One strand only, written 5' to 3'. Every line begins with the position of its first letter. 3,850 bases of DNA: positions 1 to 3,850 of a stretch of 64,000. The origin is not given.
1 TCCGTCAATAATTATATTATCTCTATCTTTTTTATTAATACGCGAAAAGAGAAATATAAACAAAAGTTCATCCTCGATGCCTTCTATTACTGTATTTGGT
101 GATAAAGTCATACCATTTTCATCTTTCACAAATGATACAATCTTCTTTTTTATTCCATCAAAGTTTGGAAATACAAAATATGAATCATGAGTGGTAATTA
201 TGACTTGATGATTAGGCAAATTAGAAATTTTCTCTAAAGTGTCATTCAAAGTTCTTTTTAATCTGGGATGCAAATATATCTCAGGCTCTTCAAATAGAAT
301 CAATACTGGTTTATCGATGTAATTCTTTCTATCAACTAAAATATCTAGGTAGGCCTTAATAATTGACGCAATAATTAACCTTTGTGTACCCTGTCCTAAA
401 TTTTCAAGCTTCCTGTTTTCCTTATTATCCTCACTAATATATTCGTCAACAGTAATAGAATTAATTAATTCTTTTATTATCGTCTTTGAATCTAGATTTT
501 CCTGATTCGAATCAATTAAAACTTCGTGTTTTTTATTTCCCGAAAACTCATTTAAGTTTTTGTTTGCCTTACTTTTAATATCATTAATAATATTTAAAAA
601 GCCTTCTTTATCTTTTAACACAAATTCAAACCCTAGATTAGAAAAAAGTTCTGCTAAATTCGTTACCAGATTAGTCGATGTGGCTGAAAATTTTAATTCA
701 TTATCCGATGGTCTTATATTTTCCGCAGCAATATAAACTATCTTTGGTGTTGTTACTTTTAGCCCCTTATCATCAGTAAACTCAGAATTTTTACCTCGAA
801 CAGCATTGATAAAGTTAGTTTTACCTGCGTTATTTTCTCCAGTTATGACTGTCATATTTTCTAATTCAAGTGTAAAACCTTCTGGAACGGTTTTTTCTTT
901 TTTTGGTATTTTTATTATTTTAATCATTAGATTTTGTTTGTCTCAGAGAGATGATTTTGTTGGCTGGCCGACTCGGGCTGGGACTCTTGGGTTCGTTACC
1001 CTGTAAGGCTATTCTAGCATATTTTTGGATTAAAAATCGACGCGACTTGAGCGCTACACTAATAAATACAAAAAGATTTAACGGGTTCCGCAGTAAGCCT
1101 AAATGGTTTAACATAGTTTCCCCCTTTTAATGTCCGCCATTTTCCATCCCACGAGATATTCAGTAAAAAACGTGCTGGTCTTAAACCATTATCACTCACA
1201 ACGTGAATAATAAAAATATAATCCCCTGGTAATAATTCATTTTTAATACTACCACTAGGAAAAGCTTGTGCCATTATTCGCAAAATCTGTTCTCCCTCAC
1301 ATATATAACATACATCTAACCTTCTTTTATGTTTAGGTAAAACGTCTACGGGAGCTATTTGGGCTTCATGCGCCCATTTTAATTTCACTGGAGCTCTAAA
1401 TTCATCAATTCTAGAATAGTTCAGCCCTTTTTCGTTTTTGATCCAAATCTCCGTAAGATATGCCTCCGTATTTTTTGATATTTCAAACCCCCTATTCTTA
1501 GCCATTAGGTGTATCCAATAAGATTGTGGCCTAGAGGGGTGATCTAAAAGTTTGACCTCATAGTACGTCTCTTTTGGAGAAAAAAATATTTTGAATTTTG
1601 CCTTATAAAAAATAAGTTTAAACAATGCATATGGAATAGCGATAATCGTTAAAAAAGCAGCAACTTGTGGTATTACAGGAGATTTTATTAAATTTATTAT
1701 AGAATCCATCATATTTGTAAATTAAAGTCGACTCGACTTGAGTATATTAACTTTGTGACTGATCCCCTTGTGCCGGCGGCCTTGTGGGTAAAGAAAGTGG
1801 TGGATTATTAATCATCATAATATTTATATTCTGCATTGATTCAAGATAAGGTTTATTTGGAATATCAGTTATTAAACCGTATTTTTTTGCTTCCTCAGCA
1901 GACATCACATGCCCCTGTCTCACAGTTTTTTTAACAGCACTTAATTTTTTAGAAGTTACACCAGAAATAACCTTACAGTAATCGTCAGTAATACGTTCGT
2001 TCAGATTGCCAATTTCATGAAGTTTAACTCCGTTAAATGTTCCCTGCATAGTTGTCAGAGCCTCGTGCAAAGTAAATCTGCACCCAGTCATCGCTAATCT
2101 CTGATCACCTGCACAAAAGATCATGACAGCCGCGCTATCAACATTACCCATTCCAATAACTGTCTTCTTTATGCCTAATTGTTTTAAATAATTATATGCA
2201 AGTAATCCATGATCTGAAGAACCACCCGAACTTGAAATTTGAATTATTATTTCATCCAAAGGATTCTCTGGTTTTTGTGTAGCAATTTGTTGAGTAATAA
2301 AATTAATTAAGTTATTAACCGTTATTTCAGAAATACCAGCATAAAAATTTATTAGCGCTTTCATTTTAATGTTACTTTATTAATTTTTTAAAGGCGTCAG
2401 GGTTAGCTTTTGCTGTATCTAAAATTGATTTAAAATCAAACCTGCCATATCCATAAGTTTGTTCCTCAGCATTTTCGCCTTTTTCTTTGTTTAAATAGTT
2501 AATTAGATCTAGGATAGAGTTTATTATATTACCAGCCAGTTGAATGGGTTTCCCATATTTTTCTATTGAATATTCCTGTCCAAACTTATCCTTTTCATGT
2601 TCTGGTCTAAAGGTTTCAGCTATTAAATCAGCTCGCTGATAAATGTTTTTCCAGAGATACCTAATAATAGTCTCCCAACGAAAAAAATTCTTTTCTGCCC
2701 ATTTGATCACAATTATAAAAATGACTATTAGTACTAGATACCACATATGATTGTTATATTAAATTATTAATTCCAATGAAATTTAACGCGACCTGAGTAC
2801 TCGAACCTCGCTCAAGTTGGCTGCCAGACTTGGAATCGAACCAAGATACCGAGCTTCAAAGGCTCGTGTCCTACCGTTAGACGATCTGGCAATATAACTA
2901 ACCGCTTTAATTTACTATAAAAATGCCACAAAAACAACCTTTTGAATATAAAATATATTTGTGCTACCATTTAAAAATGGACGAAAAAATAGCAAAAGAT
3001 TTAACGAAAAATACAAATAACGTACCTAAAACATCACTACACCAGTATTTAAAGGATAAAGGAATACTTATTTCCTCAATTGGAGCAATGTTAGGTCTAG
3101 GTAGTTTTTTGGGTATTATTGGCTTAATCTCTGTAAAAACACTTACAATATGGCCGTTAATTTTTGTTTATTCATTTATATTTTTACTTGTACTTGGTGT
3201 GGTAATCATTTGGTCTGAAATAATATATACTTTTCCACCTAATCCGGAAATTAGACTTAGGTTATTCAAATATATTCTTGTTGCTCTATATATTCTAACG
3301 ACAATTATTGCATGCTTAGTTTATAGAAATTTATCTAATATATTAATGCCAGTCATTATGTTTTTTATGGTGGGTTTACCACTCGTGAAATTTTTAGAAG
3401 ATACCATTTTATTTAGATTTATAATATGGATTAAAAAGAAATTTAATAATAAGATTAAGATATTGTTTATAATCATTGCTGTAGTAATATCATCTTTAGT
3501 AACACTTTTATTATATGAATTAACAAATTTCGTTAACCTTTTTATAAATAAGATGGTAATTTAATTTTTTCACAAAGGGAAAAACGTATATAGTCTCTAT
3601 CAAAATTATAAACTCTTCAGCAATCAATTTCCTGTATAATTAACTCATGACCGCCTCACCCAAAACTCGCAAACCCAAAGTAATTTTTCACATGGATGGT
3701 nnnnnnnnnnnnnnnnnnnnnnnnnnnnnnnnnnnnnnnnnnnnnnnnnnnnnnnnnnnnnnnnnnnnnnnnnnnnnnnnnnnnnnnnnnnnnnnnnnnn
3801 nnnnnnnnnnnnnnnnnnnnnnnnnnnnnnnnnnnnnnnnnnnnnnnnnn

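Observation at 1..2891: tRNA-Gln-adjacent minus-strand cluster: OLD-like AAA_15 ATPase, ClpP-like protease and two membrane proteins (candidate defence or abortive-infection island)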

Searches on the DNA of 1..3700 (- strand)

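Call 50: search_rna_families(source=window, start=1, end=3700, threshold=evalue, max_evalue=1)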
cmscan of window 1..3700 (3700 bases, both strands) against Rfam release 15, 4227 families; matches with E-value up to 1: 2.
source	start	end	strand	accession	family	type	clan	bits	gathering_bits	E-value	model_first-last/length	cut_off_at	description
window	2821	2891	-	RF00005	tRNA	Gene; tRNA;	CL00001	62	29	2.9e-12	1-71/71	no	tRNA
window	1915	2007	-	RF03164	NiCo-AnGGAG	Cis-reg; riboswitch;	CL00122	20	64.5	0.75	1-89/89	no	NiCo-AnGGAG riboswitch aptamer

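Call 62: search_rna_families(source=window, start=930, end=1060, threshold=evalue, max_evalue=10, show_alignments=2)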
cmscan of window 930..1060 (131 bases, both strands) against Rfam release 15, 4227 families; matches with E-value up to 10: 1.
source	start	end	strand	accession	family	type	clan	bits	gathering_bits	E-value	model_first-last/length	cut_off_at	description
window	954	989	+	RF03031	ssnA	Cis-reg;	-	10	37.3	6.4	1-48/48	no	ssnA RNA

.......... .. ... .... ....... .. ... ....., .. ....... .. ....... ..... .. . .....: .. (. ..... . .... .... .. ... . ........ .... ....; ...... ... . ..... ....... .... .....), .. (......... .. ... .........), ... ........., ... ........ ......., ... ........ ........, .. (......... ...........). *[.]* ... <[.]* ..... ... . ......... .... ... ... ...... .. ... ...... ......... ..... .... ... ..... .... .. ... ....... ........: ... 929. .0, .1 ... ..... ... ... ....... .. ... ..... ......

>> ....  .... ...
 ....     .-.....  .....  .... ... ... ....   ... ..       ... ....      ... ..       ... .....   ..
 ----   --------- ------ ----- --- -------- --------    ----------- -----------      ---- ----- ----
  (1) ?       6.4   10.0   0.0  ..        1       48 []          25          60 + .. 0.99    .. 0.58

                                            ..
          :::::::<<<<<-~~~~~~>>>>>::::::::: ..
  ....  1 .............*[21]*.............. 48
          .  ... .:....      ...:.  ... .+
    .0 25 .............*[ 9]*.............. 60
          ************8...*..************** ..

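Call 124: build_rna_model(alignment_id=A12, structure=none)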
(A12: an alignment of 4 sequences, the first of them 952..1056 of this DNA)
Model R1 built from alignment A12 (4 sequences, 106 columns); structure: none (sequence only).
model positions 106; base pairs 0; branch points 0; effective number of sequences 3.78; information 0.542 bits per position. No base pairs: searches with it score sequence only.

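Call 127: search_with_rna_model(model_id=R1, sources=[window, L002, L003, L004, L005, L006, L007, L008, L009, L010, L011, L012, L013, L014, L015, L016, L017, L018, L019, L020, L021, L022, L023, L024, L025, L026, L027, L028, L029, L030, L031, L032, L082, L083, L084, L085, L086, L087, L088, L089, L090, L091, L092, L093, L094, L095, L096, L097, L098, L099, L100, L101, L102, L103, L104, L105, L106, L107, L108, L109, L110, L111, L112, L113, L114, L115, L116, L117, L118, L119, L120, L121, L122, L123, L124, L125, L126, L127, L128, L129, L130, L131, L132, L133, L134, L135, L136, L137], max_evalue=1)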
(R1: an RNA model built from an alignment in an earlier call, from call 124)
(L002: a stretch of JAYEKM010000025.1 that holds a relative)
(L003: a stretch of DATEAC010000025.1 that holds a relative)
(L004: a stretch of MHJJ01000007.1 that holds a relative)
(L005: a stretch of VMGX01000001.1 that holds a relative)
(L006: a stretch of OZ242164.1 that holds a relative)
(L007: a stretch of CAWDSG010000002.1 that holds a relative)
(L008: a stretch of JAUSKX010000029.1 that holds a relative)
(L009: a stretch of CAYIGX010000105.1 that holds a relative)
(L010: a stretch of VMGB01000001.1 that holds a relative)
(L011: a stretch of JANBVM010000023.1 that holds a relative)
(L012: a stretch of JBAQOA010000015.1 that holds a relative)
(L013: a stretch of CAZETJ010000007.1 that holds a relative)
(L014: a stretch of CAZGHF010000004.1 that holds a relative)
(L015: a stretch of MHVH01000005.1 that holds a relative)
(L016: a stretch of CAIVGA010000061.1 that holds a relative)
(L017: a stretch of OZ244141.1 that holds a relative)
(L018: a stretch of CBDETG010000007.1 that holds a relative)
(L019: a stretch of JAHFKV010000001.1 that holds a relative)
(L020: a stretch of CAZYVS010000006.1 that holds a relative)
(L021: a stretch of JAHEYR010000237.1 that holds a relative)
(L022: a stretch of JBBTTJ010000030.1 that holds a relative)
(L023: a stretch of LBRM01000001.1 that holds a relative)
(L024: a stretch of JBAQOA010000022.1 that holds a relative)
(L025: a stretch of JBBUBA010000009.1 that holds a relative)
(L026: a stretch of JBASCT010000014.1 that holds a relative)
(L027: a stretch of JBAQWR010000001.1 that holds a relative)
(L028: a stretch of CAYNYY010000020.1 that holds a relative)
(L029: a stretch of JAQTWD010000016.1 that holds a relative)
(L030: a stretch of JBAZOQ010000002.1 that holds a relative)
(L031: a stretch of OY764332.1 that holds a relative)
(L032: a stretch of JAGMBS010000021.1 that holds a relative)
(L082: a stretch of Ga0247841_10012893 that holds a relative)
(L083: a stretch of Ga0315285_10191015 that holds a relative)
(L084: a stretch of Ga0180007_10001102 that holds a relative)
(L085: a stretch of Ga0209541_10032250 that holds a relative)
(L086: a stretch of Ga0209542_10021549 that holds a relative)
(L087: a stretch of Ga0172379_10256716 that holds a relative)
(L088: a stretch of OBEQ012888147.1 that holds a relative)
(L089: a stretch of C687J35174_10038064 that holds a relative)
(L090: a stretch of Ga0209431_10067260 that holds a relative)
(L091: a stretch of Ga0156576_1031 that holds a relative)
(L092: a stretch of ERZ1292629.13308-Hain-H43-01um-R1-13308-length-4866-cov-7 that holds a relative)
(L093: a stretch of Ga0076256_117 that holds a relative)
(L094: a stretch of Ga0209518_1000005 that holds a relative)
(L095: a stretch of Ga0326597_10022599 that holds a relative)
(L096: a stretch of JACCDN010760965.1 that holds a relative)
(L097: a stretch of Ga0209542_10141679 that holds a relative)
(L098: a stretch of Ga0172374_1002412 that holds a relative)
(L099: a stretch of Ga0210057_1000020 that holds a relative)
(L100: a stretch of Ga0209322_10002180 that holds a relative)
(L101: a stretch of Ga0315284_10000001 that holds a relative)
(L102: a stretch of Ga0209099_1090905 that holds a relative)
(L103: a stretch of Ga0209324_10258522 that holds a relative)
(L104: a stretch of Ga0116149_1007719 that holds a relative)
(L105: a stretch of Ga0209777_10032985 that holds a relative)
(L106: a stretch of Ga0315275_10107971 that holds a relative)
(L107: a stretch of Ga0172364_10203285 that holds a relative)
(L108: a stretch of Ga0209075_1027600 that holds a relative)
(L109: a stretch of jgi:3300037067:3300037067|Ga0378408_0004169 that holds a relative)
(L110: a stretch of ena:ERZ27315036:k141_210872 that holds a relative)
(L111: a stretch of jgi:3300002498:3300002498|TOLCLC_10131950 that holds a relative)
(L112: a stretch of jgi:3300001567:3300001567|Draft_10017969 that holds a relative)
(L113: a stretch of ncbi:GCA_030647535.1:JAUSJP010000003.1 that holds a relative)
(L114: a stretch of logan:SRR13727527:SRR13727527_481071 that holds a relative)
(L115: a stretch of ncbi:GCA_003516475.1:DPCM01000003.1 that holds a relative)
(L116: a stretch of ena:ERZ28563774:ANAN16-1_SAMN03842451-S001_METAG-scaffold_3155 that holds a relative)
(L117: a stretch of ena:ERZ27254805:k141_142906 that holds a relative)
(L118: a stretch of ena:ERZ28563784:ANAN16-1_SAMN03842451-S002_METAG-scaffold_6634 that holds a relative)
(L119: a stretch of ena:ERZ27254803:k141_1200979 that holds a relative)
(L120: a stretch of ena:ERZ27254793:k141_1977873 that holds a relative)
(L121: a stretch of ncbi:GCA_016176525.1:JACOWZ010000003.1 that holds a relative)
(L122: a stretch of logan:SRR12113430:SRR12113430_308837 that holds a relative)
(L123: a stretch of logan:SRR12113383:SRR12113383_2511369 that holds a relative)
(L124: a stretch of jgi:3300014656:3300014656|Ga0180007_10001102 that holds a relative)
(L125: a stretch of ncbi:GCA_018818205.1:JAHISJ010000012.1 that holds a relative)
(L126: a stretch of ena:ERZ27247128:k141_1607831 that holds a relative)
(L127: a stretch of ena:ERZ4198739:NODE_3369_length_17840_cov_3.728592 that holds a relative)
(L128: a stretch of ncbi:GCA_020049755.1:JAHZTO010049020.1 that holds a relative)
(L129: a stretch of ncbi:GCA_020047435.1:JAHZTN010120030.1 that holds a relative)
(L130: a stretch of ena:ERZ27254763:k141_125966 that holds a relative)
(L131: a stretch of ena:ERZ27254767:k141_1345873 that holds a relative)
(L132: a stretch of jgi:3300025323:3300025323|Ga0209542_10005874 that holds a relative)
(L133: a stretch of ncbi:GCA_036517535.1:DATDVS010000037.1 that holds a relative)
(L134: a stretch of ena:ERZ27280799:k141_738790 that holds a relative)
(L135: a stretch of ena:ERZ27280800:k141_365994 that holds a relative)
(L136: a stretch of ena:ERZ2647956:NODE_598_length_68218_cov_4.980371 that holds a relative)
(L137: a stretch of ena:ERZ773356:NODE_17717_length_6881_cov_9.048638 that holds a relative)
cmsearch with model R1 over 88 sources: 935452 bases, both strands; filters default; matches with E-value up to 1: 5.
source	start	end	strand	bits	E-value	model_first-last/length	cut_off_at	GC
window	954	1055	-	88.1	2.9e-25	2-103/106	-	0.48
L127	5670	5771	+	79.7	1.2e-22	2-103/106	-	0.39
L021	1132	1234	+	77.4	6e-22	2-104/106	-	0.46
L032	4422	4524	+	75.1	3.1e-21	2-104/106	-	0.41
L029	16446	16490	+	9.6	0.88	20-65/106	-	0.2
